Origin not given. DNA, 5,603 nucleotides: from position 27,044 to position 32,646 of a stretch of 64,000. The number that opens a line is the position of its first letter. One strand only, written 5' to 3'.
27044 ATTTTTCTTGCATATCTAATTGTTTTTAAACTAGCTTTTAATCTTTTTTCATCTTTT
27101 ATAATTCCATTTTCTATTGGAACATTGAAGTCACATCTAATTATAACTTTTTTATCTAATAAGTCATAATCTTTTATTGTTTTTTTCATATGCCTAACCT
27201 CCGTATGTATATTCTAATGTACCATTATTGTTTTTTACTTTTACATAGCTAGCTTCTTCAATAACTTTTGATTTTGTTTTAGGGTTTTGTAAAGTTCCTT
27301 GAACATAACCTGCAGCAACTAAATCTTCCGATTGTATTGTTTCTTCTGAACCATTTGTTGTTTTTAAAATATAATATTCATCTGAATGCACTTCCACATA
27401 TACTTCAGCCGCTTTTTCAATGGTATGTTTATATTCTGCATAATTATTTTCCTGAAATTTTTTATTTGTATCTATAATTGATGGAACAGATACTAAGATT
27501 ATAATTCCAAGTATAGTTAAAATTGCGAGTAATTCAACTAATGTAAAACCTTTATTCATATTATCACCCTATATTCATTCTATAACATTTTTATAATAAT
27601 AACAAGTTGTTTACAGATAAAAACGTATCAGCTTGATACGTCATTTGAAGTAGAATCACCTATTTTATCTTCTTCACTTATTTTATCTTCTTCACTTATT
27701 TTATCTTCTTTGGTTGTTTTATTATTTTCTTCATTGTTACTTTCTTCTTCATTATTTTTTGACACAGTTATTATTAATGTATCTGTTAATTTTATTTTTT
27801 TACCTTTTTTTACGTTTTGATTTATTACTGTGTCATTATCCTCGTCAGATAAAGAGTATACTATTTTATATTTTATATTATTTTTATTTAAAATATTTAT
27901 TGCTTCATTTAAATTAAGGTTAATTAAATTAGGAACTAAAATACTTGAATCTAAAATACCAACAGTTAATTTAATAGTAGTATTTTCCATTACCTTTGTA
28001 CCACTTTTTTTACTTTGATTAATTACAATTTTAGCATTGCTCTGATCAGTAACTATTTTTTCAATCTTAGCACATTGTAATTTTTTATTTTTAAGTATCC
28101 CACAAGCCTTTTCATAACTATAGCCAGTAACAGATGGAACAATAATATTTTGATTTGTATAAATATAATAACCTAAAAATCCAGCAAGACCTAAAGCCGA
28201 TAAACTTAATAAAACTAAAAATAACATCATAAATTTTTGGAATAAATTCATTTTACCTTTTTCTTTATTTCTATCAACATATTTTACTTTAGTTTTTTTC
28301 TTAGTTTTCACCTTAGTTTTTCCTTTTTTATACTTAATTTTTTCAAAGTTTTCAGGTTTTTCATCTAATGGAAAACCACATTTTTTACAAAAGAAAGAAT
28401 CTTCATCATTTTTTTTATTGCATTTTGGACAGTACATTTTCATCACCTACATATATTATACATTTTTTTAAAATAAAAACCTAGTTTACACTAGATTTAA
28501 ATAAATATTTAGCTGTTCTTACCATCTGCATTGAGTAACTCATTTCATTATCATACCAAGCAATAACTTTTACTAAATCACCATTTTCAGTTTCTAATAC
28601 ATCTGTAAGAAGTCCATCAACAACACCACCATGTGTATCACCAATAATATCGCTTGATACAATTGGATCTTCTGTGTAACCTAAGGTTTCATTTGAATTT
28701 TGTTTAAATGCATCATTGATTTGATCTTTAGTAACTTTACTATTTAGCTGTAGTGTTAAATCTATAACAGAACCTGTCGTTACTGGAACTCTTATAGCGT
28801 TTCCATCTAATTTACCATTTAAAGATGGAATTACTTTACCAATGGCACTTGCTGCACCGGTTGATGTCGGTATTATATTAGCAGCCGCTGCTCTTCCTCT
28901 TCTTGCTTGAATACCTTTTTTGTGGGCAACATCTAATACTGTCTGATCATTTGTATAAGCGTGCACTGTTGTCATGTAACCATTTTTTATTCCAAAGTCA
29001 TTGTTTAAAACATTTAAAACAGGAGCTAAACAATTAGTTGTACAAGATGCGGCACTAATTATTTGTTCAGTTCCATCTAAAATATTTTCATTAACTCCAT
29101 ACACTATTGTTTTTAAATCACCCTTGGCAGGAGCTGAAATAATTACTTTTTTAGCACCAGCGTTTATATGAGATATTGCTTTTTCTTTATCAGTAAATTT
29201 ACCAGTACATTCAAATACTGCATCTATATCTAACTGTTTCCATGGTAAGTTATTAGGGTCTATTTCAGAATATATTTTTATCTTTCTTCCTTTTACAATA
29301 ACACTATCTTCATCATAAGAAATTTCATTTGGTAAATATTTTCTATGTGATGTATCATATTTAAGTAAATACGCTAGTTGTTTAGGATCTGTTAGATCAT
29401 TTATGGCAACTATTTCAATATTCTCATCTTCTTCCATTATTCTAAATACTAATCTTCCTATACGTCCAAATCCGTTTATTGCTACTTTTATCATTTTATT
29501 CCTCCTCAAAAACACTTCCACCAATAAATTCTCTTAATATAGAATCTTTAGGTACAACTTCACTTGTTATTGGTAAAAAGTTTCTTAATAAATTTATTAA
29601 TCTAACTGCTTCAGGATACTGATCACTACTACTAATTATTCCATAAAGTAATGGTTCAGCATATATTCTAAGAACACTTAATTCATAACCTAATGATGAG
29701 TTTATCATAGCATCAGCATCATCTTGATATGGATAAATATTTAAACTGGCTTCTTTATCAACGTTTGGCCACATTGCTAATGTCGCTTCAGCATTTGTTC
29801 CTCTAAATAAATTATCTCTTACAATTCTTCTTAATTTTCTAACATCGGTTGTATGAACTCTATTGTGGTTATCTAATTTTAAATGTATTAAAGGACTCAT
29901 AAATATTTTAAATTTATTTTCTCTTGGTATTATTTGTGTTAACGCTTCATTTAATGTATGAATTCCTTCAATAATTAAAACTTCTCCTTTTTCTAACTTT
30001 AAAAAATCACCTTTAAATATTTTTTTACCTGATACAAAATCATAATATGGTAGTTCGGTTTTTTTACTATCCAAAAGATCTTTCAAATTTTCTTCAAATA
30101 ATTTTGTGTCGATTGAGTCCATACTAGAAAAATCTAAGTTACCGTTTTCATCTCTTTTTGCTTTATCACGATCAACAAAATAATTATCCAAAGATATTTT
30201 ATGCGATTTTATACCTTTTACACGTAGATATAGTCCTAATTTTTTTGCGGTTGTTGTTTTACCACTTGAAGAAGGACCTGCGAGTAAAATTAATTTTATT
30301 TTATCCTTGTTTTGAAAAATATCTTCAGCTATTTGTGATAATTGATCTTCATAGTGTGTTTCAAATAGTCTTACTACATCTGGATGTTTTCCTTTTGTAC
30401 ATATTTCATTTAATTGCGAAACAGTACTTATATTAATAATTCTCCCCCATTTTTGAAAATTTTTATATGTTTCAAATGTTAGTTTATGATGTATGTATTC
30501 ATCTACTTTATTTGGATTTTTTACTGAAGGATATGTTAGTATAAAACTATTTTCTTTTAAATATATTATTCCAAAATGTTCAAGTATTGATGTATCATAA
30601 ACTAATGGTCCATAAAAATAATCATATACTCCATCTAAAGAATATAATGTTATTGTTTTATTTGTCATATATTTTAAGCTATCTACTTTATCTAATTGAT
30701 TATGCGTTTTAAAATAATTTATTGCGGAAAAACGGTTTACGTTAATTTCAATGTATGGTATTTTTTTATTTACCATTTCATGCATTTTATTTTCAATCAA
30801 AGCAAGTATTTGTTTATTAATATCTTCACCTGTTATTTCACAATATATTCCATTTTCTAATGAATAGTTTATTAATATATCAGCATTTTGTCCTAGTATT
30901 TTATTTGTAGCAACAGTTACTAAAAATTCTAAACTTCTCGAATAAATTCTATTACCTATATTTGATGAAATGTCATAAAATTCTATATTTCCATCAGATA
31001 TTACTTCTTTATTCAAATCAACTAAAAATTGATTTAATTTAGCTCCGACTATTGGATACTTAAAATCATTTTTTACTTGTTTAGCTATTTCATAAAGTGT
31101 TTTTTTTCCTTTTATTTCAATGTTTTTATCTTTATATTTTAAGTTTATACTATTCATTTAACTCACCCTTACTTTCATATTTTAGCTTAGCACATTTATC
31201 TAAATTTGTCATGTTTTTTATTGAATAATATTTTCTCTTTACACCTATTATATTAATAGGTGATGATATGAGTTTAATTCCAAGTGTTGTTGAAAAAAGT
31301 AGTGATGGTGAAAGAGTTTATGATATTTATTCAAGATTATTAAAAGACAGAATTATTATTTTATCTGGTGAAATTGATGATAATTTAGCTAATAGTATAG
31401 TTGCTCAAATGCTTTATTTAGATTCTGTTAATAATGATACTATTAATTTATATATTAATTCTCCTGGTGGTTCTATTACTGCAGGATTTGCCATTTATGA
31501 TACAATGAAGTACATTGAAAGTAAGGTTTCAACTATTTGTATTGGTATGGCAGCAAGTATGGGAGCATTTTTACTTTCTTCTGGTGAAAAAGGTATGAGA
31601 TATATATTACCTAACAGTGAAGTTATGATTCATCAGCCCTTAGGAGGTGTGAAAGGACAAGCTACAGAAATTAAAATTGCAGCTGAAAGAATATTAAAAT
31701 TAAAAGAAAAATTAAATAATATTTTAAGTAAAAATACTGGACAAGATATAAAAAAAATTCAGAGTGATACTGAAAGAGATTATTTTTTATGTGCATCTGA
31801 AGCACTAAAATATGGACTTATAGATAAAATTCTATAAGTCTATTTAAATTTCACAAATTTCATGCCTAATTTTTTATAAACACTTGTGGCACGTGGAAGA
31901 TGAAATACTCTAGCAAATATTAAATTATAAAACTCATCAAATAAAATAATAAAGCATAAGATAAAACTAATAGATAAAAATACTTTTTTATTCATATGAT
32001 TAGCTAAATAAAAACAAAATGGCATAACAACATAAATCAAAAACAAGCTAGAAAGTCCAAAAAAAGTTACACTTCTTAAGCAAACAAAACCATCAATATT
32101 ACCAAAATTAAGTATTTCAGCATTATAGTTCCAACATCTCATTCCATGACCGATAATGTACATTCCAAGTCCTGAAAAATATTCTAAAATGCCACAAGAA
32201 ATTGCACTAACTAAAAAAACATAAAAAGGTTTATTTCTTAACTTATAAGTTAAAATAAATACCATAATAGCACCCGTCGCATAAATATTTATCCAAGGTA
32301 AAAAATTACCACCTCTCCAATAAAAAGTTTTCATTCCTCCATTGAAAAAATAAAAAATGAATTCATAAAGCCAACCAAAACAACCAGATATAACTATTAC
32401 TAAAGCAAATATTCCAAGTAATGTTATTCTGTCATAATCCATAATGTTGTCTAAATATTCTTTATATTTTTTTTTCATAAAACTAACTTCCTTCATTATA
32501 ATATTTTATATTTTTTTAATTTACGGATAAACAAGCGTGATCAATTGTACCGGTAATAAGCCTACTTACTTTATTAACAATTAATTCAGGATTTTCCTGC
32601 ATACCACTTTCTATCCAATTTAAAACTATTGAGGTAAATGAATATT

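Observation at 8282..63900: Dispersed repertoire of type IV pilin-like genes embedded among core genes, with no assembly machinery in 64 kb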

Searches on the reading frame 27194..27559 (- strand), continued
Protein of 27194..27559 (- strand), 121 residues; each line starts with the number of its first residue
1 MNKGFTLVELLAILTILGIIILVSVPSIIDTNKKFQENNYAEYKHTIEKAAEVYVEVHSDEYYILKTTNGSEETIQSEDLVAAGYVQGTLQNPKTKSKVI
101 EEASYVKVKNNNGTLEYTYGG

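Call 87: fold_search(model_id=the predicted structure, library=pdb)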
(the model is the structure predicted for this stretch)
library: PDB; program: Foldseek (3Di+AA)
matches with E <= 10: 132; with E <= 0.001: 0
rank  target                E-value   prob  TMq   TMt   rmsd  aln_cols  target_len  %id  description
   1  5tek_B                8.7e-01  0.11  0.20  0.10  10.6        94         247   13  Apo Structure of 4-Hydroxy-tetrahydrodipicolinate Reductase from Mycobacterium tuberculosis (released 2017-10-18)
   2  5tjy                  1.1e+00  0.08  0.20  0.10  12.9       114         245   10  Structure of 4-Hydroxy-tetrahydrodipicolinate Reductase from Mycobacterium tuberculosis with 2,6 Pyridine Dicarboxylic A (released 2017-10-18)
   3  5ugv_B                1.3e+00  0.10  0.20  0.10  10.4        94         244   13  DapB from Mycobacterium tuberculosis (released 2018-01-17)
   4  1yl6_A                1.4e+00  0.09  0.18  0.10  10.1        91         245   12  crystal structure of Mycobacterium tuberculosis dihydrodipicolinate reductase (Rv2773c) (crystal form B) (released 2006-01-17)
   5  5tek_A                1.6e+00  0.08  0.20  0.10  10.6        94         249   13  Apo Structure of 4-Hydroxy-tetrahydrodipicolinate Reductase from Mycobacterium tuberculosis (released 2017-10-18)
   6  4kt3_B                1.8e+00  0.06  0.22  0.21   7.9        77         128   17  Structure of a type VI secretion system effector-immunity complex from Pseudomonas protegens (released 2013-07-31)
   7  1c3v_A                2.6e+00  0.05  0.19  0.11  11.9       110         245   12  DIHYDRODIPICOLINATE REDUCTASE FROM MYCOBACTERIUM TUBERCULOSIS COMPLEXED WITH NADPH AND PDC (released 2003-08-26)
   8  1yl7_B                3.0e+00  0.05  0.20  0.11  12.0       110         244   12  the crystal structure of Mycobacterium tuberculosis dihydrodipicolinate reductase (Rv2773c) in complex with NADH (crys (released 2006-01-17)
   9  6h24_A                3.0e+00  0.03  0.21  0.20  10.9        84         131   10  X-Ray Crystal Structure of the MSBI1.176 WH1 Domain, a Replication Protein Isolated from a Multiple Sclerosis Patient (released 2019-05-15)
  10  1yl5_A                3.4e+00  0.06  0.19  0.10   9.8        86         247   14  Crystal structure of Mycobacterium tuberculosis dihydrodipicolinate reductase (RV2773C) (crystal form A) (released 2006-01-17)
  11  6epg_F                3.4e+00  0.05  0.18  0.06  11.0        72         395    8  Structure of the epsilon_1 / zeta_1 antitoxin / toxin system from Neisseria gonorrhoeae. (released 2018-05-02)
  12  1lvu_C                3.9e+00  0.11  0.25  0.12   6.3        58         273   14  Crystal structure of calf spleen purine nucleoside phosphorylase in a new space group with full trimer in the asymmetr (released 2003-09-02)
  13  4pbv_E                3.9e+00  0.06  0.20  0.13   8.8        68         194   10  Crystal structure of chicken receptor protein tyrosine phosphatase sigma in complex with TrkC (released 2014-11-12)
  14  9fhl_A                3.9e+00  0.05  0.20  0.15   4.8        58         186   17  High-resolution cryo-EM structure of Saccharolobus solfataricus 30S ribosomal subunit bound to mRNA and initiator tRNA (released 2025-01-15)
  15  5to4                  4.1e+00  0.08  0.13  0.15   1.1        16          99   19  Phospholipase C gamma-1 C-terminal SH2 domain, spacegroup P212121 (released 2017-04-19)
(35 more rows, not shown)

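Call 106: search_protein_families(library=phrogs, proteins=[L009:8382-9896:+], max_evalue=0.001)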
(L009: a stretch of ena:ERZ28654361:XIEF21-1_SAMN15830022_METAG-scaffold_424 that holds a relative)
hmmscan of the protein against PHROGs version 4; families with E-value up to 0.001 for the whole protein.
L009:8382-9896:+ (504 aa): 1 family
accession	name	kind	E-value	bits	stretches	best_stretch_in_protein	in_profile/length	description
phrog_9958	-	unknown function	2.2e-07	31.4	1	432-490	118-181/210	-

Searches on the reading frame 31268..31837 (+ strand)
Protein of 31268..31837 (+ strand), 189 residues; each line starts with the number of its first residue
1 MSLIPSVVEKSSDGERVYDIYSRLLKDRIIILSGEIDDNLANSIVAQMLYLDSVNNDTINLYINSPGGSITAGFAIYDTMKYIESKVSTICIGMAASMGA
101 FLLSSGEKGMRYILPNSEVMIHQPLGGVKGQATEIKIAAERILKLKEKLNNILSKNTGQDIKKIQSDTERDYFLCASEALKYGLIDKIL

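Call 98: search_protein_families(library=pfam, proteins=[window:31268-31837:+], max_evalue=0.00001)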
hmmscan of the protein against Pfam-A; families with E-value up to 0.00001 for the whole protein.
window:31268-31837:+ (189 aa): 1 family
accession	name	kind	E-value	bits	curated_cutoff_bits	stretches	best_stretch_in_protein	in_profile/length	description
PF00574.28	CLP_protease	-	3.1e-80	268.8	20.2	1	13-189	2-179/182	Clp protease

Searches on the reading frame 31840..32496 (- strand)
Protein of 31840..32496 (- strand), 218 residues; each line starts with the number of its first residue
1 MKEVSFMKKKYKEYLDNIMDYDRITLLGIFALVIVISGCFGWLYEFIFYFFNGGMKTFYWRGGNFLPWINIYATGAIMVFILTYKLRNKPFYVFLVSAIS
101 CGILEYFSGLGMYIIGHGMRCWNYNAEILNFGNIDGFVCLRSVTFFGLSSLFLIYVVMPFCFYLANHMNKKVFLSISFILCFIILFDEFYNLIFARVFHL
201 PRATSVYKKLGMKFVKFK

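Call 15: search_protein_families(library=pfam, proteins=[window:31840-32496:-], max_evalue=0.001)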
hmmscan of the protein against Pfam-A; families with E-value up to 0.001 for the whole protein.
window:31840-32496:- (218 aa): 1 family
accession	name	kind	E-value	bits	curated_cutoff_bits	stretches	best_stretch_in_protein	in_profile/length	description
PF06541.16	ABC_trans_CmpB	-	1.4e-21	77.6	25.9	1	33-190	2-149/151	Putative ABC-transporter type IV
